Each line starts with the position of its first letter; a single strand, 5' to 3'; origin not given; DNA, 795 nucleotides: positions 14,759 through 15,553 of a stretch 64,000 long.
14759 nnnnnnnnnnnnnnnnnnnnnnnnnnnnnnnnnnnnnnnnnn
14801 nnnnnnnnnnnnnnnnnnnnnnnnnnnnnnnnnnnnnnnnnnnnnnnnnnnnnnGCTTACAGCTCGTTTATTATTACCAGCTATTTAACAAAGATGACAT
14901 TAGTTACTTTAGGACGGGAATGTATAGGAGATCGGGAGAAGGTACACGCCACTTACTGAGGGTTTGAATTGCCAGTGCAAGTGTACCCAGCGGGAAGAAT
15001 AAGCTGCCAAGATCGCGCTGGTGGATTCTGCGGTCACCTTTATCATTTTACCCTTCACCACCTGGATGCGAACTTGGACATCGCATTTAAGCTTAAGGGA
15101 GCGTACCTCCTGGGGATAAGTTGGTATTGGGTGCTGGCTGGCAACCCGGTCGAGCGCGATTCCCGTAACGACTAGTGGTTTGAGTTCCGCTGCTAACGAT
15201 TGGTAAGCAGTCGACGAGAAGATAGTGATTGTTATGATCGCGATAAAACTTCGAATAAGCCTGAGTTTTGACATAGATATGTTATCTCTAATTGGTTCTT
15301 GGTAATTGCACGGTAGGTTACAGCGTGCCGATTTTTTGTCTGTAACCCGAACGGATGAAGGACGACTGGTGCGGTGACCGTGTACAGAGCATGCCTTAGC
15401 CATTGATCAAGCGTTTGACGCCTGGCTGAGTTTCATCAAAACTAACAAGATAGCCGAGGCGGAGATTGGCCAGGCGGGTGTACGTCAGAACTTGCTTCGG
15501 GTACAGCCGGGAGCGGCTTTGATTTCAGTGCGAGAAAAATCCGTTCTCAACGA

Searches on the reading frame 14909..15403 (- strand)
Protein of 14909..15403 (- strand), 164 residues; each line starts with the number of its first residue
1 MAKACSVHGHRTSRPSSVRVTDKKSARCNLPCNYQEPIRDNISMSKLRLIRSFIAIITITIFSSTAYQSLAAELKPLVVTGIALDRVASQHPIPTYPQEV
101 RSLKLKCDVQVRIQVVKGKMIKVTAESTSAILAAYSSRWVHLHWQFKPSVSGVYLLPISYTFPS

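Call 44: search_protein_families(library=pfam, proteins=[window:14909-15403:-], max_evalue=5)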
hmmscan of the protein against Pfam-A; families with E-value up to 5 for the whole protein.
window:14909-15403:- (164 aa): 1 family
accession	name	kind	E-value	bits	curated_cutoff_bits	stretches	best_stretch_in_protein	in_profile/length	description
PF03544.19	TonB_C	-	0.00066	20.5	24.6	1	94-152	3-63/79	Gram-negative bacterial TonB protein C-terminal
